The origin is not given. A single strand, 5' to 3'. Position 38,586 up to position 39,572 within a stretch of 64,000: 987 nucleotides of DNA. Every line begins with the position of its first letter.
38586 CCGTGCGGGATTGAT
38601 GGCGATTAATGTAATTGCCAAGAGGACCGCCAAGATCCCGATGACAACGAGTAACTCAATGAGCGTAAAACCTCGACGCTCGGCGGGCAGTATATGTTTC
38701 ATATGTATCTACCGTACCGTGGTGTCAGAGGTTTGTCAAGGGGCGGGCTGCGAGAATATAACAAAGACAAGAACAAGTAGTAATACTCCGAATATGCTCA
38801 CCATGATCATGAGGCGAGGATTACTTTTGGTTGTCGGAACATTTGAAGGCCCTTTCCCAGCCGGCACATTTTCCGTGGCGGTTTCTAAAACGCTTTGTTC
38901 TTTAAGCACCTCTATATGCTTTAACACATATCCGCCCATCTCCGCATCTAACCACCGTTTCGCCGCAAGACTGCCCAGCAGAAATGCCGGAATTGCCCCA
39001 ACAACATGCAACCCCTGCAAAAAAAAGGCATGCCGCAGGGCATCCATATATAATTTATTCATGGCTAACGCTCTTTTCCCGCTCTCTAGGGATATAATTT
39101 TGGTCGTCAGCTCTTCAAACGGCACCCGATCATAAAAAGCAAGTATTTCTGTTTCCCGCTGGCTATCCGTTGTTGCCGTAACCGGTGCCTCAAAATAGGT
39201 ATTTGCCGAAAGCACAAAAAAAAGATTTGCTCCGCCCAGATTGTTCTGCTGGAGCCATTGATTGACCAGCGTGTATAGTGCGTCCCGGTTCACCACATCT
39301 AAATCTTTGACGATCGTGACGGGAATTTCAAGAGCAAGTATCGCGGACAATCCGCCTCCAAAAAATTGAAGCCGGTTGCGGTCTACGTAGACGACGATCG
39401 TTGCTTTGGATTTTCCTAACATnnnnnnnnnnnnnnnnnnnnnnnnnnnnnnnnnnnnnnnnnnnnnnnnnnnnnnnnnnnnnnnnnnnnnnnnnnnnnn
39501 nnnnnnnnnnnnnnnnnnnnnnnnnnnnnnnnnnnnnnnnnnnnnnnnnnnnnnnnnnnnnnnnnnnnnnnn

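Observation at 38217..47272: Gram-positive/CPR-style type IV pilus locus co-directional with typA; five prepilin-like genes including a 648 aa subunit and an uncharacterised C-terminally anchored protein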

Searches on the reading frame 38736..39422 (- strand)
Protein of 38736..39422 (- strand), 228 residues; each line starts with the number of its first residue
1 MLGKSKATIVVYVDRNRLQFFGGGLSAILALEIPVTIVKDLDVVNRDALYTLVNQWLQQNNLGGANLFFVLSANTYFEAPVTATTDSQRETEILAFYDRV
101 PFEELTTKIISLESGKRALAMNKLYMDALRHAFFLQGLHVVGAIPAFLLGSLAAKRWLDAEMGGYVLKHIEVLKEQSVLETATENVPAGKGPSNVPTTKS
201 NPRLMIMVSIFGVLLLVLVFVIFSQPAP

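Call 3: search_protein_families(library=pfam, proteins=[window:38736-39422:-], max_evalue=0.1)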
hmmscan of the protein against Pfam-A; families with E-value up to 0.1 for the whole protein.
window:38736-39422:- (228 aa): 1 family
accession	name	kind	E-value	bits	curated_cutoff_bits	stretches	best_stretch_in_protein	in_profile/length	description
PF17665.6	DUF5527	-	0.056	13.5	28.5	1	177-227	18-67/139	Family of unknown function (DUF5527)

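Call 4: search_protein_families(library=ncbifam, proteins=[window:38736-39422:-], max_evalue=0.1)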
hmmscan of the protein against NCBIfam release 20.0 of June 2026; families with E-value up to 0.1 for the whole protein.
window:38736-39422:- (228 aa): 0 families

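Call 9: find_homologous_proteins(query=window:38736-39422:-)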
Query window:38736-39422:- (228 aa): 54 proteins with E <= 0.001 among 678 candidates.
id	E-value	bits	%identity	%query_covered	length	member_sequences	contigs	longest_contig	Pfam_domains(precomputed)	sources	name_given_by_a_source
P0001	3.8e-142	489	100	100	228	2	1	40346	-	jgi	-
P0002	3.5e-112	391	78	100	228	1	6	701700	-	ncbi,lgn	-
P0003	3.7e-108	378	76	100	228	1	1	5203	-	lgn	-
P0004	3.4e-89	316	62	99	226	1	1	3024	-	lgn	-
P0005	4.4e-89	316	64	91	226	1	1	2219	-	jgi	jgi:hypothetical protein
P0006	6.8e-89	315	64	98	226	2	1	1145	-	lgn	-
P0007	2.0e-88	314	63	98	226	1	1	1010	-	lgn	-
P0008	3.0e-88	313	62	93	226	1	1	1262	-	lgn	-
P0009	6.1e-88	312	62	99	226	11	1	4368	-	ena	-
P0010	1.3e-87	311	62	99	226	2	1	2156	-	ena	-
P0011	1.6e-87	311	61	98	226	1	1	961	-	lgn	-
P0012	2.5e-86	307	60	91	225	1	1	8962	-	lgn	-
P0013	3.2e-86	306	62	99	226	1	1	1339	-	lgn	-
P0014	7.1e-86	305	59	98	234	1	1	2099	-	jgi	jgi:hypothetical protein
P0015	7.4e-86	305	61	93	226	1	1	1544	-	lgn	-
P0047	6.3e-77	276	54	93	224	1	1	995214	-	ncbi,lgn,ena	-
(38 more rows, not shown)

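Call 14: search_solved_structures(query=A1, max_evalue=10)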
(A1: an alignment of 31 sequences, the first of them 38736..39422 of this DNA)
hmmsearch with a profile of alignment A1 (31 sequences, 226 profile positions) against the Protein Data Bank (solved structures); distinct sequences matched with E-value up to 10: 0.

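Call 23: predict_structure(alignment_id=A1)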
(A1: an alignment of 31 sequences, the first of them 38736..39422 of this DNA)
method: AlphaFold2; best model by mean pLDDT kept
length: 228 residues; sequences in the alignment: 31
mean_pLDDT: 82.3   pTM: 0.70
mean pLDDT of the five models: 82.3, 82.2, 81.9, 77.4, 72.9
residues with pLDDT >= 90: 106; 70-90: 85; 50-70: 13; < 50: 24
segments of 3 or more residues with pLDDT < 50: 1-4, 182-201
pLDDT, mean of each block of 10 residues (from residue 1): 66 93 80 93 94 92 87 92 88 91 90 88 94 92 91 83 90 86 35 39 71 88 67
secondary structure, 60 per line:
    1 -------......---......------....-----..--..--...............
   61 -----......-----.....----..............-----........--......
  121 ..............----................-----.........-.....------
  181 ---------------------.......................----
elements in order: E8-13 E17-22 E29-32 H46-60 E66-71 E77-81 H86-99 E105-112 E115-122 H123-134 E139-145 H146-154 H160-168 H170-174 H202-224

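Call 25: search_protein_representatives(alignment_id=A1)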
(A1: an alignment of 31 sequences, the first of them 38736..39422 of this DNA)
Query: 31 sequences, 226 profile positions. Proteins with E-value up to 0.001 (for the whole library): 1207; up to 1e-10: 831; up to 1e-30: 71. The best 150 are listed.
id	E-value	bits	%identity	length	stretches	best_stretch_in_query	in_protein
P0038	5.1e-113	392.3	-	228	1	1-226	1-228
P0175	5.5e-67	241.8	-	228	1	2-224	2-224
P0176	2.5e-64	233.0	-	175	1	8-180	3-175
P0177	1.4e-63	230.6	-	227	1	2-225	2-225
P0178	1.9e-58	213.8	-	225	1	5-223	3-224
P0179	3.3e-56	206.5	-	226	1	6-223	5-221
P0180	3.8e-53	196.5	-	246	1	2-178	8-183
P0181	2.5e-50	187.3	-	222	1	7-225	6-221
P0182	3.2e-45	170.6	-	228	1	1-224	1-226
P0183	3.7e-44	167.1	-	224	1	1-225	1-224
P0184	1.4e-43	165.2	-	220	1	7-225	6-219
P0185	6.2e-43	163.1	-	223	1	1-223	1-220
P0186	1.2e-42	162.1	-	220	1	5-221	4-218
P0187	1.6e-42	161.7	-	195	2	8-85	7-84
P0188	2.7e-41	157.7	-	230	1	1-224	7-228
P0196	3.5e-37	144.3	-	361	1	1-223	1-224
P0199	7.2e-36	140.0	-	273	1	1-224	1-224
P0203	2.0e-35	138.5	-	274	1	4-222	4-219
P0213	6.2e-34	133.6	-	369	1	9-223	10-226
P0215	1.7e-33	132.2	-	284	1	4-224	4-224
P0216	2.4e-33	131.7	-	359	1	10-222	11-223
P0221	7.2e-33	130.2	-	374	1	7-223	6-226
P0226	3.0e-32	128.1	-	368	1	4-223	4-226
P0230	6.8e-32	127.0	-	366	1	2-221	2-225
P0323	8.7e-27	110.3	-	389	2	83-222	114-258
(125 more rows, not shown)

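Call 26: search_protein_families(library=pfam, proteins=[P0196, P0213, P0216, P0221, P0226, P0230, P0199, P0203, P0215, P0323], max_evalue=0.1)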
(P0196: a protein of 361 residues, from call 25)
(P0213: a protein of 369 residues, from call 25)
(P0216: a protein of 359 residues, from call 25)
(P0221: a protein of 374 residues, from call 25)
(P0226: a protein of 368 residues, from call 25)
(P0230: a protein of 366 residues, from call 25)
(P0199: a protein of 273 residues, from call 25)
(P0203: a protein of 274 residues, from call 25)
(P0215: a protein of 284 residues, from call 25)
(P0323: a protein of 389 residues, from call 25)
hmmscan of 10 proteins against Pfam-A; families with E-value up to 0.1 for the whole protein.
P0196 (361 aa): 3 families
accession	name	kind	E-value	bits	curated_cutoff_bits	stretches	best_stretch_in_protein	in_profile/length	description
PF13399.11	LytR_C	-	0.0044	18.4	22.2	1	273-359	1-82/86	LytR cell envelope-related transcriptional attenuator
PF06103.16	DUF948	-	0.02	15.5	37.2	1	205-279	3-73/89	Bacterial protein of unknown function (DUF948)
PF06024.17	Orf78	-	0.023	15.4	29.4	1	184-224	44-84/101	Orf78 (ac78)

P0213 (369 aa): 6 families
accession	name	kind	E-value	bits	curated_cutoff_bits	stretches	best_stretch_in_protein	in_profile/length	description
PF13399.11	LytR_C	-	5.1e-05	24.6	22.2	1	279-366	1-83/86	LytR cell envelope-related transcriptional attenuator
PF10717.14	ODV-E18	-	0.0017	18.7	28.1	1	208-263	26-81/87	Occlusion-derived virus envelope protein ODV-E18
PF25184.1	YxzE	-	0.0073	17.7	40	1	208-250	4-35/65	YxzE-like putative bacteriocin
PF02932.22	Neur_chan_memb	-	0.02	15.6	28.1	0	201-332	56-177/233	Neurotransmitter-gated ion-channel transmembrane region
PF00689.26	Cation_ATPase_C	-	0.036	14.3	27.3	1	181-233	24-76/175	Cation transporting ATPase, C-terminus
PF04277.18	OAD_gamma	-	0.066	14.3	27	0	209-255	10-56/76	Oxaloacetate decarboxylase, gamma chain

P0216 (359 aa): 1 family
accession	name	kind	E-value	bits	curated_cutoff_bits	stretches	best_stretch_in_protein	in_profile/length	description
PF13399.11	LytR_C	-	1.2e-06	29.8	22.2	1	268-332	2-60/86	LytR cell envelope-related transcriptional attenuator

P0221 (374 aa): 2 families
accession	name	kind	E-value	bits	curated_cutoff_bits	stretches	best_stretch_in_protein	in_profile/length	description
PF13399.11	LytR_C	-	3.4e-05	25.1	22.2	1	285-372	2-84/86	LytR cell envelope-related transcriptional attenuator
PF24770.2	Ig-CFAP74_2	-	0.097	13.6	27.4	1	295-341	114-160/185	CFAP74 second Ig-like domain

P0226 (368 aa): 2 families
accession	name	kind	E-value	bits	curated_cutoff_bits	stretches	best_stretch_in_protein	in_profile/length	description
PF13399.11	LytR_C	-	0.0013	20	22.2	1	279-325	2-47/86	LytR cell envelope-related transcriptional attenuator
PF10146.14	zf-C4H2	-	0.065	14.2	34.5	1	108-273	47-179/240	Zinc finger-containing protein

P0230 (366 aa): 1 family
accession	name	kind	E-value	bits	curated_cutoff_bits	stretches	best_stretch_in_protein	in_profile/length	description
PF13399.11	LytR_C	-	0.0002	22.7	22.2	1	277-364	2-84/86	LytR cell envelope-related transcriptional attenuator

P0199 (273 aa): 0 families

P0203 (274 aa): 0 families

P0215 (284 aa): 0 families

P0323 (389 aa): 1 family
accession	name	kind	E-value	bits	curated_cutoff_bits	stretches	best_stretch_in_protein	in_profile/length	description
PF09716.15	ETRAMP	-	0.057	13.9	29.1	1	214-262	27-74/81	Malarial early transcribed membrane protein (ETRAMP)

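Call 31: find_encoding_contigs(protein=window:38736-39422:-, flank=10000, max_places=4)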
Protein window:38736-39422:- (228 aa): no gene with exactly this product is on record in the collection.

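Call 33: find_encoding_contigs(protein=P0047, flank=10000, max_places=2)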
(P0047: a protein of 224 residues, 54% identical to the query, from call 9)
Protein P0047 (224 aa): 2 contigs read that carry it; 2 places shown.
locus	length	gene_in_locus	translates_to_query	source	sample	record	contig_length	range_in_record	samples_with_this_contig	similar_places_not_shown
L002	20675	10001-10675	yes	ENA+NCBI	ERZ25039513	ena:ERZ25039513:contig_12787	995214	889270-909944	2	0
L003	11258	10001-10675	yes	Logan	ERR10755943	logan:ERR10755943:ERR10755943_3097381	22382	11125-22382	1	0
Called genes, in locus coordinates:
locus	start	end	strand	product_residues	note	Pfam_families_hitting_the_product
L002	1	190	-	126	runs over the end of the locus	PF13473:Cupredoxin_1, PF00127:Copper-bind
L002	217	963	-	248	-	PF00932:LTD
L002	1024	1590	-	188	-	PF18915:DUF5667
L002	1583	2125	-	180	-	PF04542:Sigma70_r2, PF08281:Sigma70_r4_2, PF04545:Sigma70_r4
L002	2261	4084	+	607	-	PF00009:GTP_EFTU, PF01926:MMR_HSR1 (weak), PF14492:EFG_III (faint), PF03144:GTP_EFTU_D2 (weak), PF00679:EFG_C, PF21018:BipA_C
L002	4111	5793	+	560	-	PF05157:MshEN, PF00437:T2SSE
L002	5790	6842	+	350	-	PF00482:T2SSF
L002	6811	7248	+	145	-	PF07963:N_methyl (weak)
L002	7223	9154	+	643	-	-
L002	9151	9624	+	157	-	-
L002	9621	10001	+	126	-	-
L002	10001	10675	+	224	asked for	-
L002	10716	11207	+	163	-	PF07963:N_methyl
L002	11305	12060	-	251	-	PF02673:BacA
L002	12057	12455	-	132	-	-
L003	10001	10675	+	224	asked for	-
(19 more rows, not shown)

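Call 34: find_encoding_contigs(protein=P0216, flank=10000, max_places=2)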
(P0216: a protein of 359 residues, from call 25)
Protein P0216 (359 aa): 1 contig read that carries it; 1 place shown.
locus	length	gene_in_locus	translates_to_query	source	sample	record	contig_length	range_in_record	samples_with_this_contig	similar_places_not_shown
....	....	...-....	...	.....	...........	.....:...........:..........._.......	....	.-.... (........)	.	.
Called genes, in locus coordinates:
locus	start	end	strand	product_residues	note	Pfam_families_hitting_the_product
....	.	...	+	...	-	?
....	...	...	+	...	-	-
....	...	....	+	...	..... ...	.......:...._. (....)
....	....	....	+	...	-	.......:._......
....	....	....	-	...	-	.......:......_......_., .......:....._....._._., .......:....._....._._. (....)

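Call 37: search_solved_structures(query=A3, max_evalue=10)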
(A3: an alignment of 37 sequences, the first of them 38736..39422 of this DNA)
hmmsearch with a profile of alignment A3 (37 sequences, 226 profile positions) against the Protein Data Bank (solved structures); distinct sequences matched with E-value up to 10: 5.
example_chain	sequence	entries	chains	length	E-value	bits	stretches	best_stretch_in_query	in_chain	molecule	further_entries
9qgv_A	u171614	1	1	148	0.26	14.2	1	39-85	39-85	Nicking endonuclease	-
9qgx_A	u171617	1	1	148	0.44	13.4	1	39-85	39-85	Nicking endonuclease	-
7wgh_A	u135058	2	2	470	0.66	12.8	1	173-223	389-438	Squalene synthase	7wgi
9xpe_M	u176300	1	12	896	1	12.2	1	121-182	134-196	PHIKZ129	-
1nee_A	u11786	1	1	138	1.8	11.4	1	97-132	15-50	Probable translation initiation factor 2 beta subunit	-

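Call 40: find_related_loci(query=A1, collection=genome_contigs, flank=10000)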
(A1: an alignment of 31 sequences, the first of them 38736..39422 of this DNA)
Query A1 (228 aa) in genome_contigs; peptide patterns used: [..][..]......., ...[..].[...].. (x = any residue, [..] = any of these).
25 stretches matched a pattern; 9 encode a relative of the query (tblastn E <= 1e-3); 8 distinct loci.
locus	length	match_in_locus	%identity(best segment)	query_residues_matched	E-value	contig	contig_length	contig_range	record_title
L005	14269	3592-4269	56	1-228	3e-88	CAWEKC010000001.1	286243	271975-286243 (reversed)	MAG: Candidatus Gottesmanbacteria bacterium isolate MFD05942.bin.1.195 genome assembly, contig: contig_12616, whole geno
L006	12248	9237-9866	57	1-212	4e-84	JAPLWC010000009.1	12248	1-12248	MAG: Candidatus Gottesmanbacteria bacterium isolate LacPavin_0920_SED3_MAG_47_8 LacPavin_0920_SED3_scaffold_1687626, who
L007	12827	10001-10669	59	1-222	6e-83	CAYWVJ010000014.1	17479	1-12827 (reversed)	MAG TPA_asm: uncultured Gammaproteobacteria bacterium isolate SRP093762_co1_96 genome assembly, contig: NODE_1956_length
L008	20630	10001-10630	54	1-212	2e-79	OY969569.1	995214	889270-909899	MAG: Candidatus Gottesmanbacteria bacterium isolate MFD03899.bin.c.1 genome assembly, chromosome: 1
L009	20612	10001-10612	56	1-206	3e-80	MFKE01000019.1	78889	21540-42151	MAG: Candidatus Gottesmanbacteria bacterium RIFOXYB1_FULL_47_11 rifoxyb1_full_scaffold_437, whole genome shotgun sequenc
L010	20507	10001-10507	37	9-206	1e-31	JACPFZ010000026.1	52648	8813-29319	MAG: Candidatus Gottesmanbacteria bacterium isolate NC_groundwater_374_Ag_B-0.1um_46_9 GD18-4_B1_scaffold_660170, whole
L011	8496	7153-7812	29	1-221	6e-31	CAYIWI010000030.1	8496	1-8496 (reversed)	MAG TPA_asm: uncultured Gammaproteobacteria bacterium isolate ERP119705_co3_560 genome assembly, contig: NODE_10417_leng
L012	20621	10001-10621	30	2-212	8e-29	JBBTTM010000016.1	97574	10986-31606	MAG: Patescibacteria group bacterium isolate H52-bin113_1 H52_bin113_1_000000000016, whole genome shotgun sequence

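Call 64: find_homologous_proteins(query=A3, max_evalue=0.001)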
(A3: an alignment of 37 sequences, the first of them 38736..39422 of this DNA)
Query A3 (37 sequences) (228 aa, profile of the alignment): 58 proteins with E <= 0.001 among 8000 candidates.
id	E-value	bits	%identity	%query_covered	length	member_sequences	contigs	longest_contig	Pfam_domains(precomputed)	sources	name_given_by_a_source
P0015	2.6e-79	284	61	93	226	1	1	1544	-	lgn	-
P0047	2.9e-78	281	54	93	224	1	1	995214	-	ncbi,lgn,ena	-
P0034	3.0e-78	281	58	93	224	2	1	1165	-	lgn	-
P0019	1.0e-77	279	61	98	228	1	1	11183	-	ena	-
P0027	4.6e-77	277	58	91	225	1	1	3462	-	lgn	-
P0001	1.2e-76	275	100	100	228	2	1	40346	-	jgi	-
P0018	1.3e-76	275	60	90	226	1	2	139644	-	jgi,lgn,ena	-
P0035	1.5e-76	275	58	93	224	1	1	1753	-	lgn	-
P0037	1.8e-76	275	57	93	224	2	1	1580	-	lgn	-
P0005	4.0e-76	274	64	91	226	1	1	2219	-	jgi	jgi:hypothetical protein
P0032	4.2e-76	274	59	99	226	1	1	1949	-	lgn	-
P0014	6.2e-76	273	59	98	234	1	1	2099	-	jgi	jgi:hypothetical protein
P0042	6.5e-76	273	56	98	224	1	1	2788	-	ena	-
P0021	9.2e-76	272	59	91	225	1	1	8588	-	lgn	-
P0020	1.8e-75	272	60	99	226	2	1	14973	-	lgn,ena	-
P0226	3.5e-68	248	26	85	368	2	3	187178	-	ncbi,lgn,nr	ncbi:LytR C-terminal domain-containing protein [Patescibacteria group bacterium]|nr:LytR C-terminal 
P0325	2.2e-56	209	26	93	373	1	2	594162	-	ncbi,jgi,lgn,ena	-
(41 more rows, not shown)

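Call 65: find_encoding_contigs(protein=P0325, flank=10000, max_places=1)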
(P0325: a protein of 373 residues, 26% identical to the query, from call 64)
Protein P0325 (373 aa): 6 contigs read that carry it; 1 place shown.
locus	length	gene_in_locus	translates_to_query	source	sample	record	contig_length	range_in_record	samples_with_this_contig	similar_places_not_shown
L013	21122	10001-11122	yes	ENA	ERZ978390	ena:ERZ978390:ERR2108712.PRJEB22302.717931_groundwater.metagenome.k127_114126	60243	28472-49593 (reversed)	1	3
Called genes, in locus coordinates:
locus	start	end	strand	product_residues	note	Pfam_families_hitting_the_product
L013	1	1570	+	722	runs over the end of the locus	PF00009:GTP_EFTU, PF22042:EF-G_D2, PF03144:GTP_EFTU_D2, PF14492:EFG_III, PF16658:RF3_C (weak), PF03764:EFG_IV, PF00679:EFG_C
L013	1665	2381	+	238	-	PF13578:Methyltransf_24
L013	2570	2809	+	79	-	-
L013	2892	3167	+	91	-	-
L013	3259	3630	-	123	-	PF08570:DUF1761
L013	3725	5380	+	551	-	PF05157:MshEN, PF00437:T2SSE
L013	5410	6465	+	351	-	PF00482:T2SSF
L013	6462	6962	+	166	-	-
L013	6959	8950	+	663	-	PF08309:LVIVD (weak)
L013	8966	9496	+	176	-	-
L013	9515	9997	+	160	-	-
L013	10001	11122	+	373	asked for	-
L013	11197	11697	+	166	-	PF07963:N_methyl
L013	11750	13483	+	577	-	PF02683:DsbD_TM, PF00578:AhpC-TSA, PF08534:Redoxin, PF13905:Thioredoxin_8, PF17991:Thioredoxin_10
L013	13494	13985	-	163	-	-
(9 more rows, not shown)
